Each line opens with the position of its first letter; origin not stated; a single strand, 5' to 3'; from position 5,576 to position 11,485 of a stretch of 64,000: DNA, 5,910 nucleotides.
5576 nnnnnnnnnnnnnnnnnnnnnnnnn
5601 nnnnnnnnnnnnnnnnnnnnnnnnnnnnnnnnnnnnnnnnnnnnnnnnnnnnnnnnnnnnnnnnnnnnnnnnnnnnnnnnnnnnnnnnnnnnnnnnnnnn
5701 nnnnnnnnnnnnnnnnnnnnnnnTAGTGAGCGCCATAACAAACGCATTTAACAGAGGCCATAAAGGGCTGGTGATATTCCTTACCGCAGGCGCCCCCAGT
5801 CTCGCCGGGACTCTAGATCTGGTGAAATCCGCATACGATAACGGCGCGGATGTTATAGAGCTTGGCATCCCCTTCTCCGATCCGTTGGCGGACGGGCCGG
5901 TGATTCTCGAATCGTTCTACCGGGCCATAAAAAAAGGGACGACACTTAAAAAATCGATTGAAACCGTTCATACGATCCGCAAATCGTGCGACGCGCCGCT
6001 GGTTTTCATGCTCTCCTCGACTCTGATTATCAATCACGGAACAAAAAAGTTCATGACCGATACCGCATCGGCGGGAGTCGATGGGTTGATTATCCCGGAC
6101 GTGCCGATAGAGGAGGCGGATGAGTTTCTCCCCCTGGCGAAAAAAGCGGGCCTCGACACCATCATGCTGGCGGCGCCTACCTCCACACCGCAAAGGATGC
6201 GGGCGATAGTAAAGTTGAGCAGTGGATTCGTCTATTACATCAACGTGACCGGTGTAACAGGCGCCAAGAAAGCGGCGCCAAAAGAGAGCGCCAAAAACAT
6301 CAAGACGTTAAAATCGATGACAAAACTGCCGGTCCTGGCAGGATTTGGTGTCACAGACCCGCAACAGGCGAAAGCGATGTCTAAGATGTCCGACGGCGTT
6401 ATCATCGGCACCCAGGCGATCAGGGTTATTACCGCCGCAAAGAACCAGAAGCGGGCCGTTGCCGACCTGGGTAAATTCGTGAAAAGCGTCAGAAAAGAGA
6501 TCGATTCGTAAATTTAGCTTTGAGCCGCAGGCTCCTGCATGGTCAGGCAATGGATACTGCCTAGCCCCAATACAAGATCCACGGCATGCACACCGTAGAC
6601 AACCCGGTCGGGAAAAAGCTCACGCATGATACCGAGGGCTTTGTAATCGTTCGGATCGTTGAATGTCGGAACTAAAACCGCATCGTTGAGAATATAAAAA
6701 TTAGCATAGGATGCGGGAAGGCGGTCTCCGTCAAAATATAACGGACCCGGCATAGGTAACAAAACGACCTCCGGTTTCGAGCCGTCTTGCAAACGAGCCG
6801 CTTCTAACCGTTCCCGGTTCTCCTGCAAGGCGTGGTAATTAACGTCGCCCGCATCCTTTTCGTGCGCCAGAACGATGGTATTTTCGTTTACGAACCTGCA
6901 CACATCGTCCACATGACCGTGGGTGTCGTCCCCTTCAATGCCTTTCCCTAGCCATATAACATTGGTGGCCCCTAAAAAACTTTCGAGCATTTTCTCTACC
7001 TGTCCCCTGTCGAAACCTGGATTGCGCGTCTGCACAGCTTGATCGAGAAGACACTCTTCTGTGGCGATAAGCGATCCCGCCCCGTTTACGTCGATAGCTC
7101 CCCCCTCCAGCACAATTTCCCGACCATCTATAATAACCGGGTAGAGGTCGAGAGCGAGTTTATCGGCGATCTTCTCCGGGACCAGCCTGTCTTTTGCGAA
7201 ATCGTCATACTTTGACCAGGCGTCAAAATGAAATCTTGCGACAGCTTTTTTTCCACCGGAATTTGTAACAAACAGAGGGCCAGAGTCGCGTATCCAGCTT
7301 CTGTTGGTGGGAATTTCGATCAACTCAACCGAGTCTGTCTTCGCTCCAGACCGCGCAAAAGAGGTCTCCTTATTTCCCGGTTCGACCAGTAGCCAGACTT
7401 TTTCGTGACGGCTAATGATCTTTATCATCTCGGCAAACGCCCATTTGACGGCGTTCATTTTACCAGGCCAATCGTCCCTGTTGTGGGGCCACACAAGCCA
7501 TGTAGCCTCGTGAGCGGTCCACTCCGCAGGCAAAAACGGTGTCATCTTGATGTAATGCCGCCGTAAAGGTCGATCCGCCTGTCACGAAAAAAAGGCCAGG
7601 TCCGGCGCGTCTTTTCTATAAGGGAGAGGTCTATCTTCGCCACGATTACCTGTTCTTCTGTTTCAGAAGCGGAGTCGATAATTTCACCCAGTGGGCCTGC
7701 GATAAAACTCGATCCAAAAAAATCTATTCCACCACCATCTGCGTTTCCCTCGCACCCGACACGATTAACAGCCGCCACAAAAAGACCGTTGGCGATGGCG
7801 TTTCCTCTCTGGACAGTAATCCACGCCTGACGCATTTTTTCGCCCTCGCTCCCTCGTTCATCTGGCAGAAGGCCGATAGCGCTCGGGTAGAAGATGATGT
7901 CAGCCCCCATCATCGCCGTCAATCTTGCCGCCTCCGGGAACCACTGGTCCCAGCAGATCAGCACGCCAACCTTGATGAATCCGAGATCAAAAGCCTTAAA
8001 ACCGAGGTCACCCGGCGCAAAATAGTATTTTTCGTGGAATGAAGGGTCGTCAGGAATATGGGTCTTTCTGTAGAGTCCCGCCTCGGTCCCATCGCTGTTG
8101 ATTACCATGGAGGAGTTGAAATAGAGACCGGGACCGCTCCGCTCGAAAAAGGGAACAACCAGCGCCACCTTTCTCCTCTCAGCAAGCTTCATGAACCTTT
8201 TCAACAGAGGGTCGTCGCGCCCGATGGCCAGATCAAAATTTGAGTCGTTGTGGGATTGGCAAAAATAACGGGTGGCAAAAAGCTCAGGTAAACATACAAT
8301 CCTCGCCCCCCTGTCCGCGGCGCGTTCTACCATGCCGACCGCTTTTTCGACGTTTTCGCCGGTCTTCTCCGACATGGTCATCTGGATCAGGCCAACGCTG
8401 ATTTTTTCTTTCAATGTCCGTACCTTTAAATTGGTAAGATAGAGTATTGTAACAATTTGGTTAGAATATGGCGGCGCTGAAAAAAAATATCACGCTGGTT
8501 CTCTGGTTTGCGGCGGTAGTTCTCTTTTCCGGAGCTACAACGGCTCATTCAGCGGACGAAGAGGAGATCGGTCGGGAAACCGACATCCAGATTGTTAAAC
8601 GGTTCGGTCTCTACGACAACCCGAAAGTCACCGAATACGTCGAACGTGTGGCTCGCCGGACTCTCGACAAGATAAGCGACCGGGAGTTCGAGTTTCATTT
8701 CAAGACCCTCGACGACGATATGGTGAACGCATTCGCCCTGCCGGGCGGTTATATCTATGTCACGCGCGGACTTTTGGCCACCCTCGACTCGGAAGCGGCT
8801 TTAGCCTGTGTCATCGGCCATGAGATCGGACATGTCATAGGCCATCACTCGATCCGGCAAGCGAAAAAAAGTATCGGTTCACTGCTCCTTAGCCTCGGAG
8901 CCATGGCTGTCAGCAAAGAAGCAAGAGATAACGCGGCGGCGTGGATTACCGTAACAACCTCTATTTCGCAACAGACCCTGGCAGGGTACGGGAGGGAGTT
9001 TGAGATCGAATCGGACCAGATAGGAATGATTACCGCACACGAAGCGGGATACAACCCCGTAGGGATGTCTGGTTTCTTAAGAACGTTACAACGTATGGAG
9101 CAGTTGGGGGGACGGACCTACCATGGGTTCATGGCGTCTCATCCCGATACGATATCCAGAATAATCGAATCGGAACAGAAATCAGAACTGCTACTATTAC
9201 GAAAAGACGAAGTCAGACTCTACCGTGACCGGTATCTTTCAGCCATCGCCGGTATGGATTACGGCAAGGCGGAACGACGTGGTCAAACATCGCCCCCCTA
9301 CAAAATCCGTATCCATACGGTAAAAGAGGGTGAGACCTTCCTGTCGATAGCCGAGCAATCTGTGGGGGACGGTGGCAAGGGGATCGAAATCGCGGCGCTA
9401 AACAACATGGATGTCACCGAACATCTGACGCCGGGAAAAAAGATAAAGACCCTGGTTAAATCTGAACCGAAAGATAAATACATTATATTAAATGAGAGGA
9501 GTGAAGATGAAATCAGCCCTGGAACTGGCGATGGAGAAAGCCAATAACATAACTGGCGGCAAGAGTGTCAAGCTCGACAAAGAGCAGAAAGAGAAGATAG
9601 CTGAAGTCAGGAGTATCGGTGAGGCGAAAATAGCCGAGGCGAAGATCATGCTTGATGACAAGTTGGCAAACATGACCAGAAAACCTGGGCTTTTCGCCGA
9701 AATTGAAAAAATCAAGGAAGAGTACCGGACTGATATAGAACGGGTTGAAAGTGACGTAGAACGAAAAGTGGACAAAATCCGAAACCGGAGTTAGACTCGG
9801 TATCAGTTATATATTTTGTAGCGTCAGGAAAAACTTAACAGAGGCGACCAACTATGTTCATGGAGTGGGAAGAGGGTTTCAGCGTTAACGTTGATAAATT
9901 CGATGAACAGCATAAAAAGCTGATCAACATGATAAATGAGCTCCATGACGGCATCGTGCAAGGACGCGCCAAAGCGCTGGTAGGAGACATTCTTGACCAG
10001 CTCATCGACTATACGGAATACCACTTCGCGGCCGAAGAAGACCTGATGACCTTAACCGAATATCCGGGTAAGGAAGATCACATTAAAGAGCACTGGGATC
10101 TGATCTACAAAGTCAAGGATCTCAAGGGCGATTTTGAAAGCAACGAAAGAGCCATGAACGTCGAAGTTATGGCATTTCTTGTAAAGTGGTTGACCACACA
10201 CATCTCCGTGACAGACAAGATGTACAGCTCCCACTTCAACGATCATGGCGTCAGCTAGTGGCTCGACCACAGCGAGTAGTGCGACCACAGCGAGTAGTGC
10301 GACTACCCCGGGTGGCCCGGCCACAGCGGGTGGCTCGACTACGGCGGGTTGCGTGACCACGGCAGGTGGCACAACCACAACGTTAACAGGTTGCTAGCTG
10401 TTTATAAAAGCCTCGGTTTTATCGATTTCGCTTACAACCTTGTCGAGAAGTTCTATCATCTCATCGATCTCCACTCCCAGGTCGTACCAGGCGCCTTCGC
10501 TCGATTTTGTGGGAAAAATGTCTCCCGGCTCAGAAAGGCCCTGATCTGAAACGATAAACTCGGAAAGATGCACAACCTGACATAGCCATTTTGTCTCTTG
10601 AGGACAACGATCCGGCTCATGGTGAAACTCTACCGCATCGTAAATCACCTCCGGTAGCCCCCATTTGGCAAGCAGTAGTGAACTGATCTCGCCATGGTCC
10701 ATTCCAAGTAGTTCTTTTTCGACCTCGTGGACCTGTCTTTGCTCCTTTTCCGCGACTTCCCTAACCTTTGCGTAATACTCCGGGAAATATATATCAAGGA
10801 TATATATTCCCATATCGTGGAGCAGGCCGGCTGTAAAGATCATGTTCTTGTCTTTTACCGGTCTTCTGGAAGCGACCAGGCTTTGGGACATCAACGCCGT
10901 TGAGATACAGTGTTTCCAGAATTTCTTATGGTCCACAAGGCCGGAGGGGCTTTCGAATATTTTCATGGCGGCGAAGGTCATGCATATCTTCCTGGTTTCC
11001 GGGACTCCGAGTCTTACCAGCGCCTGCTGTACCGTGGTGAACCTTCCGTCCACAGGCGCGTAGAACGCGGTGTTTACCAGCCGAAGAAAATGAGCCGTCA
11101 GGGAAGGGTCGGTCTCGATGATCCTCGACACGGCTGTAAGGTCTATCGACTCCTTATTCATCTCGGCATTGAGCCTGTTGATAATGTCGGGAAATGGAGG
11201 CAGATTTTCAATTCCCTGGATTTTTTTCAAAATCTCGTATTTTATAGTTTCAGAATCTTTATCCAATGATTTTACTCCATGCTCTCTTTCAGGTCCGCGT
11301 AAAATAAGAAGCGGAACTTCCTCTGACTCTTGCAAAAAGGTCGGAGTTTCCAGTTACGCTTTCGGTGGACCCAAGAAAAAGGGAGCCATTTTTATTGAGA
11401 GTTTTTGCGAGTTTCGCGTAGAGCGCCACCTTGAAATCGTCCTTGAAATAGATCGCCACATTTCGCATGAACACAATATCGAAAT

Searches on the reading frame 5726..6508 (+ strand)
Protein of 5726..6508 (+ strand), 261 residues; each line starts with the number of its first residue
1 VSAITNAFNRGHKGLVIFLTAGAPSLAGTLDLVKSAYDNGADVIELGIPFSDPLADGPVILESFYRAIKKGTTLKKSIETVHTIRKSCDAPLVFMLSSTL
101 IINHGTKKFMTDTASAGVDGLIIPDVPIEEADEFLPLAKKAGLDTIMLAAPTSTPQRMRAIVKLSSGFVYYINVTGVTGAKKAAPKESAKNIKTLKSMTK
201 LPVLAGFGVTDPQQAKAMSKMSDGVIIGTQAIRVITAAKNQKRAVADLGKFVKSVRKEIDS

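Call 19: search_protein_families(library=pfam, proteins=[window:5726-6508:+], max_evalue=0.00001)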
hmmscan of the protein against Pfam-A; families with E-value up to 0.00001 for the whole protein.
window:5726-6508:+ (261 aa): 1 family
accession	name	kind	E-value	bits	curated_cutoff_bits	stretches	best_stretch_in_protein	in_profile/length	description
PF00290.26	Trp_syntA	-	4.9e-77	258.8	27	1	9-256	6-255/259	Tryptophan synthase alpha chain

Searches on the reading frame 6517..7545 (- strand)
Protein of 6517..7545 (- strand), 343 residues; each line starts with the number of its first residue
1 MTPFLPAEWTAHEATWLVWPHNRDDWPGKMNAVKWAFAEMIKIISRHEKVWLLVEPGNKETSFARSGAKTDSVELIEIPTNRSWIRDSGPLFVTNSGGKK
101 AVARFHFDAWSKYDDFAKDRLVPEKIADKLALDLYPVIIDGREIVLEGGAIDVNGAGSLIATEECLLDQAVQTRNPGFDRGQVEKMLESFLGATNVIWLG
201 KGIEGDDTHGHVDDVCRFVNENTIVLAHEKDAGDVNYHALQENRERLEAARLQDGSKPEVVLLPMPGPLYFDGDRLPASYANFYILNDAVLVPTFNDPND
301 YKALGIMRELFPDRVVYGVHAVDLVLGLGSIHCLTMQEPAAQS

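Call 19: search_protein_families(library=pfam, proteins=[window:6517-7545:-], max_evalue=0.00001)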
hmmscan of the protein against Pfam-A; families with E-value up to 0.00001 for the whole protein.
window:6517-7545:- (343 aa): 1 family
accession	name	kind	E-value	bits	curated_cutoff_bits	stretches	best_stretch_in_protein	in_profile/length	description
PF04371.20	PAD_porph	-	6.3e-111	371.1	25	1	5-339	2-321/321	Porphyromonas-type peptidyl-arginine deiminase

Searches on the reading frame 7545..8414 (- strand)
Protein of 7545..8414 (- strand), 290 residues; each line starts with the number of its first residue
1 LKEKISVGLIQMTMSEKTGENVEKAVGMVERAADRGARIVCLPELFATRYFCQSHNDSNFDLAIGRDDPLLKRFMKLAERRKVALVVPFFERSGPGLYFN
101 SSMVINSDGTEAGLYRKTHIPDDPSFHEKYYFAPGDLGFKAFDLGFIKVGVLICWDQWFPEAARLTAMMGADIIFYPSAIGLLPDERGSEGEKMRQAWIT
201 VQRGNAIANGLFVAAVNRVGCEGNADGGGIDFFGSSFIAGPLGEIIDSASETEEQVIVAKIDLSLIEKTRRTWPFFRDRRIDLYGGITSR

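Call 19: search_protein_families(library=pfam, proteins=[window:7545-8414:-], max_evalue=0.00001)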
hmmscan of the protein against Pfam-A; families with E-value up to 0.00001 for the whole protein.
window:7545-8414:- (290 aa): 1 family
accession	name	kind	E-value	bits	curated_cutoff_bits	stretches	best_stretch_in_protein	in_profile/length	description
PF00795.27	CN_hydrolase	-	3.8e-62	210.4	23.2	1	7-271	2-256/256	Carbon-nitrogen hydrolase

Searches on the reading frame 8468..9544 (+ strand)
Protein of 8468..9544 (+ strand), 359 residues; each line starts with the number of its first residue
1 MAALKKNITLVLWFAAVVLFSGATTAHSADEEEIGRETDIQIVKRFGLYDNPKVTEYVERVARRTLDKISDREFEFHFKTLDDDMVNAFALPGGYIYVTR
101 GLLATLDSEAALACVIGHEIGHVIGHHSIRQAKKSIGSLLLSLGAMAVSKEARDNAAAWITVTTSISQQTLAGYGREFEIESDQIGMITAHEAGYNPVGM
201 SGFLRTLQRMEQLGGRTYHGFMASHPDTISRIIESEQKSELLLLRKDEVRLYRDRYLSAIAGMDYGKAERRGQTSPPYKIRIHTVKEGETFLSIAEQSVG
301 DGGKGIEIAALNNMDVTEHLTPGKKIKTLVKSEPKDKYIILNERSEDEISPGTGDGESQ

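Call 19: search_protein_families(library=pfam, proteins=[window:8468-9544:+], max_evalue=0.00001)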
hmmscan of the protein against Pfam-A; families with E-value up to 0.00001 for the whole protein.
window:8468-9544:+ (359 aa): 1 family
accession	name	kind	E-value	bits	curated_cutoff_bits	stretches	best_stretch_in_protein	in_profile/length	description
PF01435.24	Peptidase_M48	-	3.5e-29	102.4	20.3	1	52-232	5-179/186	Peptidase family M48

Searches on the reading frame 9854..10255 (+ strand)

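Call 19: search_protein_families(library=pfam, proteins=[window:9854-10255:+], max_evalue=0.00001)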
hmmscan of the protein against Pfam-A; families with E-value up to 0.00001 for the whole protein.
window:9854-10255:+ (134 aa): 1 family
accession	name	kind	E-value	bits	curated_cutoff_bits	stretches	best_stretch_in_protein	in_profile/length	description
PF01814.28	Hemerythrin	-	2.8e-14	54.1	25.3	1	13-124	3-123/127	Hemerythrin HHE cation binding domain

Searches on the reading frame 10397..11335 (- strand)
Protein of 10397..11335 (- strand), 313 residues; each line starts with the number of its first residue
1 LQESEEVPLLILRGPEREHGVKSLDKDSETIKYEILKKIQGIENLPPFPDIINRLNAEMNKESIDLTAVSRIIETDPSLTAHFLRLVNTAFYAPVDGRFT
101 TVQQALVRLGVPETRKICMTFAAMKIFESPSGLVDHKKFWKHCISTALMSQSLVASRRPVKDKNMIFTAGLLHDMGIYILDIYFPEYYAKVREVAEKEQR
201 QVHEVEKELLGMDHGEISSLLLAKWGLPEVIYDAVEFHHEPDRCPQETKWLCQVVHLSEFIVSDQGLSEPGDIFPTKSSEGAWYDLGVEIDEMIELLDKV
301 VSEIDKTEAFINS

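Call 20: search_protein_families(library=pfam, proteins=[window:10397-11335:-], max_evalue=0.00001)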
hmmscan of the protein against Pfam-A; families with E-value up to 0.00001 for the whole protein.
window:10397-11335:- (313 aa): 2 families
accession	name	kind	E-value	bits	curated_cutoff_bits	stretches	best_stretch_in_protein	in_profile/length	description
PF08668.18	HDOD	-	2.2e-51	174.6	22.9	1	45-241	1-196/196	HDOD domain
PF01966.28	HD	-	3.5e-07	30.9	22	1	140-309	2-115/116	HD domain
